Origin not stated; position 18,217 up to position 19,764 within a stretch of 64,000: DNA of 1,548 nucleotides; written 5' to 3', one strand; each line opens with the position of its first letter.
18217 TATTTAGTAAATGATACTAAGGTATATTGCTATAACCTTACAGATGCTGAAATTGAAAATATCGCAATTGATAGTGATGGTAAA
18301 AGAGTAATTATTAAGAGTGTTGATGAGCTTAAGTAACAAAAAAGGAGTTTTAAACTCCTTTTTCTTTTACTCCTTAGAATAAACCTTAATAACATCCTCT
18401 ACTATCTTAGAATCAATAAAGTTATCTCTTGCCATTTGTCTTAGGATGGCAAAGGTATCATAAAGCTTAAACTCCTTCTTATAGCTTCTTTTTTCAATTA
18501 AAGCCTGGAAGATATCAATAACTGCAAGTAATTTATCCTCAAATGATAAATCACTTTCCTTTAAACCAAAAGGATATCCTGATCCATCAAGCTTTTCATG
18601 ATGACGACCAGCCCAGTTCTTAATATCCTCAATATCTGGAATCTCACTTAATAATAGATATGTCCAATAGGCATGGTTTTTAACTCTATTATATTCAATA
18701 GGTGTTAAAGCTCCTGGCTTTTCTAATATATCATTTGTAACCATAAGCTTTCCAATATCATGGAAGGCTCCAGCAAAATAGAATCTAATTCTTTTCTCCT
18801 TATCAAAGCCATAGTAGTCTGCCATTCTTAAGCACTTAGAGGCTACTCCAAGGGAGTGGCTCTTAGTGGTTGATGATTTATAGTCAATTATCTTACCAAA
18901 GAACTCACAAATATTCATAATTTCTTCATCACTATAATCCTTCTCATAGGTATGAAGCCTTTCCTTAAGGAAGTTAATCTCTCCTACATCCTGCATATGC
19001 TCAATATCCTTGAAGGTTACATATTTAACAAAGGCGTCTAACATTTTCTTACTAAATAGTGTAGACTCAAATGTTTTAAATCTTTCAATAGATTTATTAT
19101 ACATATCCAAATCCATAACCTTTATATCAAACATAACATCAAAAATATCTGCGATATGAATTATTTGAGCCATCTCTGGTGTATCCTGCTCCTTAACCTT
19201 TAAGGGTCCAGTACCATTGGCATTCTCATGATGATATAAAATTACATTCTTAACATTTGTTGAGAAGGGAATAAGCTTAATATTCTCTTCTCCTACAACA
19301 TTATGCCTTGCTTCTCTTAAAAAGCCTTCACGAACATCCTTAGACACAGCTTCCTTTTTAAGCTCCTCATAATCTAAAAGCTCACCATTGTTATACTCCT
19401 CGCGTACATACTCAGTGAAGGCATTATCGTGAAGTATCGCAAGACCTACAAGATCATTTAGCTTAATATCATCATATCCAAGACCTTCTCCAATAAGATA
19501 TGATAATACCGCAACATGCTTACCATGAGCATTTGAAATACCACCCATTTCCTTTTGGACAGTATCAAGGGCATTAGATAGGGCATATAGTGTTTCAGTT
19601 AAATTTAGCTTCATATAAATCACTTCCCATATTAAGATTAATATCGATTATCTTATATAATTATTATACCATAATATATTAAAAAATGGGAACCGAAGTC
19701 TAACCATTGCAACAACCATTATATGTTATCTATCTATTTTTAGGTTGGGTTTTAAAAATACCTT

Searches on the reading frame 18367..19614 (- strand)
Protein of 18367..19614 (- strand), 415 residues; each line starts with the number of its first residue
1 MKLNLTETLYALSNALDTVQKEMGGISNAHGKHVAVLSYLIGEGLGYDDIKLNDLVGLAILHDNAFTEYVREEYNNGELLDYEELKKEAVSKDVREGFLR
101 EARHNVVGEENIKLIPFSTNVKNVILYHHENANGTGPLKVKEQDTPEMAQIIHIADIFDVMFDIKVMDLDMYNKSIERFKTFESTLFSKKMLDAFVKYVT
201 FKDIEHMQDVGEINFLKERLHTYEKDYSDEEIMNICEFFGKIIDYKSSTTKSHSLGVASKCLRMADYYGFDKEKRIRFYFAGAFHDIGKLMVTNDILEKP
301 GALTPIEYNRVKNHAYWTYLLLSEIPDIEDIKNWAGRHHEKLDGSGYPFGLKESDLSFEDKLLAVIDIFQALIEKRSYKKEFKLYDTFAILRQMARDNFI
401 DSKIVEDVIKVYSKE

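Call 90: find_encoding_contigs(protein=window:18367-19614:-, flank=7000, max_places=10)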
Protein window:18367-19614:- (415 aa): 4 contigs read that carry it; 3 places shown.
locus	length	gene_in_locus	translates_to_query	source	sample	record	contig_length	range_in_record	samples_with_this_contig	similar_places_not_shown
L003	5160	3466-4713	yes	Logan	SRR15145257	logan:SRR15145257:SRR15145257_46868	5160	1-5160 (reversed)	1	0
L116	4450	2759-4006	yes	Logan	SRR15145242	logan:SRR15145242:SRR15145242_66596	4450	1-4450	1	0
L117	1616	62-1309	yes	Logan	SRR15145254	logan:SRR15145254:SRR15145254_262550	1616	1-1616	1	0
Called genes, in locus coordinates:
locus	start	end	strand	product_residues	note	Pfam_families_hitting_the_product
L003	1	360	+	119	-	?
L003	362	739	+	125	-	-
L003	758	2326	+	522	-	PF03235:GmrSD_N, PF07510:GmrSD_C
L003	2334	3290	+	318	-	PF13020:NOV_C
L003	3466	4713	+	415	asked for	PF01966:HD (weak), PF13487:HD_5, PF01966:HD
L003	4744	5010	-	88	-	-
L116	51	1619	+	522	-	PF03235:GmrSD_N, PF07510:GmrSD_C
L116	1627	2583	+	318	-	PF13020:NOV_C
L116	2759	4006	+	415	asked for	PF01966:HD (weak), PF13487:HD_5, PF01966:HD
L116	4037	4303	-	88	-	-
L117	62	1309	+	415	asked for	PF01966:HD (weak), PF13487:HD_5, PF01966:HD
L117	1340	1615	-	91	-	?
